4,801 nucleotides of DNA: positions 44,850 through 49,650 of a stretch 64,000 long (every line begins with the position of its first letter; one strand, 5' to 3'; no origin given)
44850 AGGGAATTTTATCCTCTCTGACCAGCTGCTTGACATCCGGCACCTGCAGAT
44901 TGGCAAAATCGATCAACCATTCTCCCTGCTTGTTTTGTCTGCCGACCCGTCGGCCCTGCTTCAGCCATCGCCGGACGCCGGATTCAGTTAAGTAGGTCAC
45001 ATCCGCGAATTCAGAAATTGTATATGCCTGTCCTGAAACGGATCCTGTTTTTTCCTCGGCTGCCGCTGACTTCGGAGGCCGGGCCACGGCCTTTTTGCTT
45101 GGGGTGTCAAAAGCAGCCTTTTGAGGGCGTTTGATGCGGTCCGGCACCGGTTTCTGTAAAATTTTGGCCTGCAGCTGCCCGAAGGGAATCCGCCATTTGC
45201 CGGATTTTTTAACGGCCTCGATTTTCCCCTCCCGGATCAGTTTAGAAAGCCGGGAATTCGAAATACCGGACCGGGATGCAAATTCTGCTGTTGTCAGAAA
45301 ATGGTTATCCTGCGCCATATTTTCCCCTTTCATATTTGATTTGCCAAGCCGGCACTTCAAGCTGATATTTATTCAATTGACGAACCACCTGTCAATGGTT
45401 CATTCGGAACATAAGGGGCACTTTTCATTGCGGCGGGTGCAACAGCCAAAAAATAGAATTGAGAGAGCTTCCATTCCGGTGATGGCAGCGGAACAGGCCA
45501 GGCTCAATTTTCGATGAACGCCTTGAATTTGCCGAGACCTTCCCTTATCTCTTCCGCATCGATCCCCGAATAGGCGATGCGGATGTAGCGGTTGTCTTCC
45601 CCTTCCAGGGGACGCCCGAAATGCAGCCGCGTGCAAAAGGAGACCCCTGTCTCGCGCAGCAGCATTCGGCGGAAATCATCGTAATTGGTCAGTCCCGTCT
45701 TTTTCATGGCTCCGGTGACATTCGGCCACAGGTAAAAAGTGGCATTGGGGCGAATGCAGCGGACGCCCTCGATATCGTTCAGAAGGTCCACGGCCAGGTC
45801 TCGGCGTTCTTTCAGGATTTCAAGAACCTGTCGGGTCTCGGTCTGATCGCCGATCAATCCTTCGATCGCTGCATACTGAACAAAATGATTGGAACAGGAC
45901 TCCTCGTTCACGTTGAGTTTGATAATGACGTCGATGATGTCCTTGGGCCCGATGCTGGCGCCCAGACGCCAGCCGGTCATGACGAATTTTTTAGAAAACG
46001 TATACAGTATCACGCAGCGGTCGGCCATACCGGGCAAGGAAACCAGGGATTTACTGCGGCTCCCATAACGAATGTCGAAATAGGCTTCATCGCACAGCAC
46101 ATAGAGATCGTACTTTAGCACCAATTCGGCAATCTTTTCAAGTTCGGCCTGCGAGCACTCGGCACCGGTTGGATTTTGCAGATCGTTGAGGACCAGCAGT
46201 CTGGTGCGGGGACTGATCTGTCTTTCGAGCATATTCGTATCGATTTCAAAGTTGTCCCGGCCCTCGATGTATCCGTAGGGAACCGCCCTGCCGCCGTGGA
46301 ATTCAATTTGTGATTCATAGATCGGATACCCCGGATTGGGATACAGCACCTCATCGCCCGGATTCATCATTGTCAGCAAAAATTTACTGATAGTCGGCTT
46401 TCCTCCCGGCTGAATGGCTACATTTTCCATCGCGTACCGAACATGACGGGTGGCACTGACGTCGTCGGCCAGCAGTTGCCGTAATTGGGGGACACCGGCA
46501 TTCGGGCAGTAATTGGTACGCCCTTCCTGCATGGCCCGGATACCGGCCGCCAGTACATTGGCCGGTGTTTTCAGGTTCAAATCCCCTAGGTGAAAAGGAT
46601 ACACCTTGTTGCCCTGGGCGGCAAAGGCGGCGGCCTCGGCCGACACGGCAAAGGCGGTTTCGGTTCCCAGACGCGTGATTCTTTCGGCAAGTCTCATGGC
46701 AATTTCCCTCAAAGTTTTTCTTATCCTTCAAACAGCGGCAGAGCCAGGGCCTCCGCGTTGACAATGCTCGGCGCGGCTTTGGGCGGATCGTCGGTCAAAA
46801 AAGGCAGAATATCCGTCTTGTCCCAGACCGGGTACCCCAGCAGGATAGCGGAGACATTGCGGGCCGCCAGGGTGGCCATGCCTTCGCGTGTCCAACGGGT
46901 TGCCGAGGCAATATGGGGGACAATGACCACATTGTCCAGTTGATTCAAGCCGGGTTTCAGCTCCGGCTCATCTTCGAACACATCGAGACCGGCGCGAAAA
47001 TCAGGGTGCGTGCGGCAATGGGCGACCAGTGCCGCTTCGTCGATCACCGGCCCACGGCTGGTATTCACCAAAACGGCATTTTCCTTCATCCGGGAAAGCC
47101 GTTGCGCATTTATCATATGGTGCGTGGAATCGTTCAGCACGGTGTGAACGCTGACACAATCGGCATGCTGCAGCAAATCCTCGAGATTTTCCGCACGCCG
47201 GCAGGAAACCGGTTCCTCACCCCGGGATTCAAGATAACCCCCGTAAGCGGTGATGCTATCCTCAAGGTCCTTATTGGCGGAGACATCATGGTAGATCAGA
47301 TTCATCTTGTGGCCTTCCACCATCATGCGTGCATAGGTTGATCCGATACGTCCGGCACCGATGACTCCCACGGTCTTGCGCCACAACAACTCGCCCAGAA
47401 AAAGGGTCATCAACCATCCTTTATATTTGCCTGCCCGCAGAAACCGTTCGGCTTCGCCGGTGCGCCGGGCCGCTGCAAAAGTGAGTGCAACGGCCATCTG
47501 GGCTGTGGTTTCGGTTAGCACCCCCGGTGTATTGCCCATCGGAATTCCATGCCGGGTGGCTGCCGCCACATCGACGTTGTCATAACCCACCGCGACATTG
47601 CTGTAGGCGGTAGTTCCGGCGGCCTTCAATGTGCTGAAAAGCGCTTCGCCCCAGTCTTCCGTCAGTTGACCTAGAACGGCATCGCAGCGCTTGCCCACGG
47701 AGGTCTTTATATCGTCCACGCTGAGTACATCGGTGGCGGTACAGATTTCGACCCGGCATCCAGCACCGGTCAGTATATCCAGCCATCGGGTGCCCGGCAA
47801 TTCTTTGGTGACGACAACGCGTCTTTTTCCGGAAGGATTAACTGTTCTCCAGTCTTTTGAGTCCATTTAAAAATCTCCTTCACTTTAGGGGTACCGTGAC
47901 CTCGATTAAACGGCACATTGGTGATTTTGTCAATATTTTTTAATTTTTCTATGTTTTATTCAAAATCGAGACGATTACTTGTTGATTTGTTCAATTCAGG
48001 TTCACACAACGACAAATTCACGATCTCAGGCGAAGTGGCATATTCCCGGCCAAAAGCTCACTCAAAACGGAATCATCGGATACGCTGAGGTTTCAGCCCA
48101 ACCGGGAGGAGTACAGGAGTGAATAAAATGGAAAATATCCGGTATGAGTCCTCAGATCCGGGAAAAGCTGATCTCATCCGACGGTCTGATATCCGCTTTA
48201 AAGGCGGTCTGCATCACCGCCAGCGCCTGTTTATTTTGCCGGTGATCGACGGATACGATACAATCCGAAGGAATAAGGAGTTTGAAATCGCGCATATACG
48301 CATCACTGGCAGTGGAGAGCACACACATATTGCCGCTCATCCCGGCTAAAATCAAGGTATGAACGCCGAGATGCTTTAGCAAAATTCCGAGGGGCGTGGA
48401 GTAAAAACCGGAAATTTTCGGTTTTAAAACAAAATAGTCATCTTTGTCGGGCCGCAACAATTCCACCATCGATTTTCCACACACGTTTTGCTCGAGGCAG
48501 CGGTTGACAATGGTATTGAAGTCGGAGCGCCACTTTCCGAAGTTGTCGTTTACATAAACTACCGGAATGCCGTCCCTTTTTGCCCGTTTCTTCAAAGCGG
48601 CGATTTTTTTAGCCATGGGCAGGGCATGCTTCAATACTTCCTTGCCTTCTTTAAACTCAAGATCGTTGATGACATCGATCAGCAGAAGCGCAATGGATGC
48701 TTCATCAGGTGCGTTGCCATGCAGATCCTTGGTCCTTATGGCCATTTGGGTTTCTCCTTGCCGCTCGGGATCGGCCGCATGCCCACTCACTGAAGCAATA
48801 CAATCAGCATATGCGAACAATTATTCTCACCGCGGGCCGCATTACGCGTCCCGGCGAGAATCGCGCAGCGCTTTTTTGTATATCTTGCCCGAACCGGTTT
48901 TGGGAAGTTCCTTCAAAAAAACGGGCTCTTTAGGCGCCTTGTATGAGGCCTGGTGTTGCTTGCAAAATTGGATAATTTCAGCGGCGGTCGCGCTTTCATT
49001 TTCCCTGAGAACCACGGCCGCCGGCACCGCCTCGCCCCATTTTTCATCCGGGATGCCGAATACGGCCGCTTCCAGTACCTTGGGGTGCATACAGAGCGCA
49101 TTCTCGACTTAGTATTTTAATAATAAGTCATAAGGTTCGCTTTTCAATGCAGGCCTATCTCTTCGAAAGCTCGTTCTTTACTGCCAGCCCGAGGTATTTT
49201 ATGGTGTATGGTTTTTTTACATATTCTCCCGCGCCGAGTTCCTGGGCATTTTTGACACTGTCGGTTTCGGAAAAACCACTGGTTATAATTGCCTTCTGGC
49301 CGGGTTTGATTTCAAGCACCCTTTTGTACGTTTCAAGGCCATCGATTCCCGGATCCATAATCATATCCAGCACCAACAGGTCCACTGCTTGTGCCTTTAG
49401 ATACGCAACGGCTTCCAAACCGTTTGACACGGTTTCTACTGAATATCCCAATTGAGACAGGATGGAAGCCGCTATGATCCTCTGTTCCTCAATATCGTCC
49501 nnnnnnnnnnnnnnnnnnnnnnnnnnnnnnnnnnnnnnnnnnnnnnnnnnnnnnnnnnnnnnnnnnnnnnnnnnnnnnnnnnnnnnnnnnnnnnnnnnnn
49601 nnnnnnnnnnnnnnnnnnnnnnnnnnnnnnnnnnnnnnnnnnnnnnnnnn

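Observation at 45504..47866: Plant-type peroxisomal hydroxypyruvate reductase in an anaerobe, paired with an aminotransferase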

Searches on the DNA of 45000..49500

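Call 57: search_rna_families(source=window, start=45000, end=49500, threshold=evalue, max_evalue=1)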
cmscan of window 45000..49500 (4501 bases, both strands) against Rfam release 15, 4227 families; matches with E-value up to 1: 1.
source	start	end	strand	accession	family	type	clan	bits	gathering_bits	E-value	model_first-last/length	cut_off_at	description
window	46815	46835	-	RF01763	Guanidine-III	Cis-reg; riboswitch;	-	20.6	36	0.38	39-59/67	no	Guanidine-III riboswitch aptamer (yKKC-III)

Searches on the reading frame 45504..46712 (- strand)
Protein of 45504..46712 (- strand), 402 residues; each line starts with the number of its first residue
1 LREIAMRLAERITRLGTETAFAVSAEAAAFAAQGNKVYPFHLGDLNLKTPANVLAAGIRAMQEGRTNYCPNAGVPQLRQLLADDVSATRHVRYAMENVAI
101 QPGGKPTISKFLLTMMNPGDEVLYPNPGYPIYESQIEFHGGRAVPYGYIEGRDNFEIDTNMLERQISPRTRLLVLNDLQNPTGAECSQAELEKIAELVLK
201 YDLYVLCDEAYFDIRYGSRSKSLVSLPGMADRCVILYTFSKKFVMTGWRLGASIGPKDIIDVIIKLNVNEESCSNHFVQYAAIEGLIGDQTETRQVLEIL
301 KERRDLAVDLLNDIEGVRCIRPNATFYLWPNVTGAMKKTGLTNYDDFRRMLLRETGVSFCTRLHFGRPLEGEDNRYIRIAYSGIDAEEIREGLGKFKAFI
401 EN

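Call 3: search_protein_families(library=pfam, proteins=[window:45504-46712:-])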
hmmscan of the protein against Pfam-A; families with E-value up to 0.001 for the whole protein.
window:45504-46712:- (402 aa): 1 family
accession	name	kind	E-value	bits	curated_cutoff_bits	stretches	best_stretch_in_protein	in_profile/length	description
PF00155.27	Aminotran_1_2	-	5.2e-55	187.5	19.7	1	43-394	9-359/361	Aminotransferase class I and II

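Call 4: search_protein_families(library=ncbifam, proteins=[window:45504-46712:-])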
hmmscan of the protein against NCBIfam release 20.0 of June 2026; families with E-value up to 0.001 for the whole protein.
window:45504-46712:- (402 aa): 68 families (the best 25 are shown)
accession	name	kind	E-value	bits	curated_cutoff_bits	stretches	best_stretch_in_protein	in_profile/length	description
NF041364.1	GntC_guanitoxin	equivalog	6.5e-68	229.2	415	1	45-399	8-356/356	guanitoxin biosynthesis PLP-dependent (S)-gamma-hydroxy-L-arginine cyclodehydratase GntC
NF004769.0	PRK06107.1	equivalog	4.5e-67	226.5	617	1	6-340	4-340/402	aspartate transaminase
NF041091.1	asp_aminotase_Arch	equivalog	2.2e-64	217.7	550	1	12-400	4-375/376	aspartate aminotransferase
NF005816.0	PRK07682.1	equivalog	5.2e-63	213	620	1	31-402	25-385/390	aminotransferase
NF004770.0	PRK06108.1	subfamily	6.1e-63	213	422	1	26-401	27-393/396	pyridoxal phosphate-dependent aminotransferase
NF006756.0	PRK09276.1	subfamily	2.2e-61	207.9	507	1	6-398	2-384/387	LL-diaminopimelate aminotransferase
TIGR03540.1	DapC_direct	equivalog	6.3e-60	203.1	593.25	1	8-397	2-381/383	LL-diaminopimelate aminotransferase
NF005817.0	PRK07683.1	equivalog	8.3e-59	199.2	575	1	33-401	26-382/387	aminotransferase A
NF006229.0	PRK08361.1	equivalog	9.8e-53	179.5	624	1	34-397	32-385/391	aspartate aminotransferase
NF004975.0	PRK06348.1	equivalog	2.2e-52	178.3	549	1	21-392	15-375/384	pyridoxal phosphate-dependent aminotransferase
NF006230.0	PRK08363.1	equivalog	4.1e-52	177.3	534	1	6-400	2-392/398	alanine aminotransferase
NF005588.0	PRK07309.1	equivalog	1.2e-51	175.8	576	1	40-401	35-387/391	pyridoxal phosphate-dependent aminotransferase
NF005601.0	PRK07337.1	equivalog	1.5e-49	169.2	496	1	4-397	4-389/394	pyridoxal phosphate-dependent aminotransferase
NF005744.0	PRK07568.1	subfamily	2.1e-49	168.4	389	1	23-353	18-340/398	pyridoxal phosphate-dependent aminotransferase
NF005855.0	PRK07777.1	equivalog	3.9e-49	168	553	1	21-381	15-370/391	pyridoxal phosphate-dependent aminotransferase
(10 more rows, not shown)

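Call 14: search_solved_structures(query=window:45504-46697:-, show_alignments=0, max_evalue=1e-20)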
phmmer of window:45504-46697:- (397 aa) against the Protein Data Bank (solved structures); distinct sequences matched with E-value up to 1e-20: 29.
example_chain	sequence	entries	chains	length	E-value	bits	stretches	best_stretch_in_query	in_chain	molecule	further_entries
6f77_A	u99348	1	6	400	1.1e-54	189.4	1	3-360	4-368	Aspartate aminotransferase A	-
1j32_A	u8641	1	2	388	9.7e-54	186.3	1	1-395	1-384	aspartate aminotransferase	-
8wkj_A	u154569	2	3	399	2.9e-50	174.9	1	2-376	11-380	Aminotransferase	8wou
1gd9_A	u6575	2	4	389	8.6e-49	170.1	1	27-391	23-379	ASPARTATE AMINOTRANSFERASE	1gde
1dju_A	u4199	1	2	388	9.8e-49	169.9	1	27-390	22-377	AROMATIC AMINOTRANSFERASE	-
5wmh_A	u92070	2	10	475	7.2e-47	163.7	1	2-327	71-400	Bifunctional aspartate aminotransferase and glutamate/aspartate-prephenate aminotransferas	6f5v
5wmi_A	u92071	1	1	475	7.4e-47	163.7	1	2-327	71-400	Bifunctional aspartate aminotransferase and glutamate/aspartate-prephenate aminotransferas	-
6f35_A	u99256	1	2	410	2.5e-46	161.9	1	4-390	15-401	Aspartate aminotransferase B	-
5wml_A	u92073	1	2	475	4.9e-46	161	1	2-327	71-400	Bifunctional aspartate aminotransferase and glutamate/aspartate-prephenate aminotransferas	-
5wmk_A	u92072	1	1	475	6.9e-46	160.5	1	2-327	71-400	Bifunctional aspartate aminotransferase and glutamate/aspartate-prephenate aminotransferas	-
1bjw_A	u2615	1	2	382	6e-45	157.4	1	3-325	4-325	ASPARTATE AMINOTRANSFERASE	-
1bkg_A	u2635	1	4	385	6.1e-45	157.4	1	3-325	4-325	ASPARTATE AMINOTRANSFERASE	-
1gc3_A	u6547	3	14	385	2.3e-44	155.5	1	3-325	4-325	ASPARTATE AMINOTRANSFERASE | PROTEIN (ASPARTATE AMINOTRANSFERASE)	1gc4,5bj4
1b5o_A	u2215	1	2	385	3e-44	155.1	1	3-325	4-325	PROTEIN (ASPARTATE AMINOTRANSFERASE)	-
5bj3_A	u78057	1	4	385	3.1e-44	155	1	3-325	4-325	PROTEIN (ASPARTATE AMINOTRANSFERASE)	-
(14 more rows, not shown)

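Call 75: search_solved_structures(query=window:45504-46697:-, show_alignments=2, max_evalue=1e-50)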
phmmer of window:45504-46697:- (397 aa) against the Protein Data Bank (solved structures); distinct sequences matched with E-value up to 1e-50: 2.
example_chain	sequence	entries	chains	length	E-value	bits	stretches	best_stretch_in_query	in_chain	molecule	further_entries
6f77_A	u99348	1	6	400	1.1e-54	189.4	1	3-360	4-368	Aspartate aminotransferase A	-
1j32_A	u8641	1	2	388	9.7e-54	186.3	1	1-395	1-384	aspartate aminotransferase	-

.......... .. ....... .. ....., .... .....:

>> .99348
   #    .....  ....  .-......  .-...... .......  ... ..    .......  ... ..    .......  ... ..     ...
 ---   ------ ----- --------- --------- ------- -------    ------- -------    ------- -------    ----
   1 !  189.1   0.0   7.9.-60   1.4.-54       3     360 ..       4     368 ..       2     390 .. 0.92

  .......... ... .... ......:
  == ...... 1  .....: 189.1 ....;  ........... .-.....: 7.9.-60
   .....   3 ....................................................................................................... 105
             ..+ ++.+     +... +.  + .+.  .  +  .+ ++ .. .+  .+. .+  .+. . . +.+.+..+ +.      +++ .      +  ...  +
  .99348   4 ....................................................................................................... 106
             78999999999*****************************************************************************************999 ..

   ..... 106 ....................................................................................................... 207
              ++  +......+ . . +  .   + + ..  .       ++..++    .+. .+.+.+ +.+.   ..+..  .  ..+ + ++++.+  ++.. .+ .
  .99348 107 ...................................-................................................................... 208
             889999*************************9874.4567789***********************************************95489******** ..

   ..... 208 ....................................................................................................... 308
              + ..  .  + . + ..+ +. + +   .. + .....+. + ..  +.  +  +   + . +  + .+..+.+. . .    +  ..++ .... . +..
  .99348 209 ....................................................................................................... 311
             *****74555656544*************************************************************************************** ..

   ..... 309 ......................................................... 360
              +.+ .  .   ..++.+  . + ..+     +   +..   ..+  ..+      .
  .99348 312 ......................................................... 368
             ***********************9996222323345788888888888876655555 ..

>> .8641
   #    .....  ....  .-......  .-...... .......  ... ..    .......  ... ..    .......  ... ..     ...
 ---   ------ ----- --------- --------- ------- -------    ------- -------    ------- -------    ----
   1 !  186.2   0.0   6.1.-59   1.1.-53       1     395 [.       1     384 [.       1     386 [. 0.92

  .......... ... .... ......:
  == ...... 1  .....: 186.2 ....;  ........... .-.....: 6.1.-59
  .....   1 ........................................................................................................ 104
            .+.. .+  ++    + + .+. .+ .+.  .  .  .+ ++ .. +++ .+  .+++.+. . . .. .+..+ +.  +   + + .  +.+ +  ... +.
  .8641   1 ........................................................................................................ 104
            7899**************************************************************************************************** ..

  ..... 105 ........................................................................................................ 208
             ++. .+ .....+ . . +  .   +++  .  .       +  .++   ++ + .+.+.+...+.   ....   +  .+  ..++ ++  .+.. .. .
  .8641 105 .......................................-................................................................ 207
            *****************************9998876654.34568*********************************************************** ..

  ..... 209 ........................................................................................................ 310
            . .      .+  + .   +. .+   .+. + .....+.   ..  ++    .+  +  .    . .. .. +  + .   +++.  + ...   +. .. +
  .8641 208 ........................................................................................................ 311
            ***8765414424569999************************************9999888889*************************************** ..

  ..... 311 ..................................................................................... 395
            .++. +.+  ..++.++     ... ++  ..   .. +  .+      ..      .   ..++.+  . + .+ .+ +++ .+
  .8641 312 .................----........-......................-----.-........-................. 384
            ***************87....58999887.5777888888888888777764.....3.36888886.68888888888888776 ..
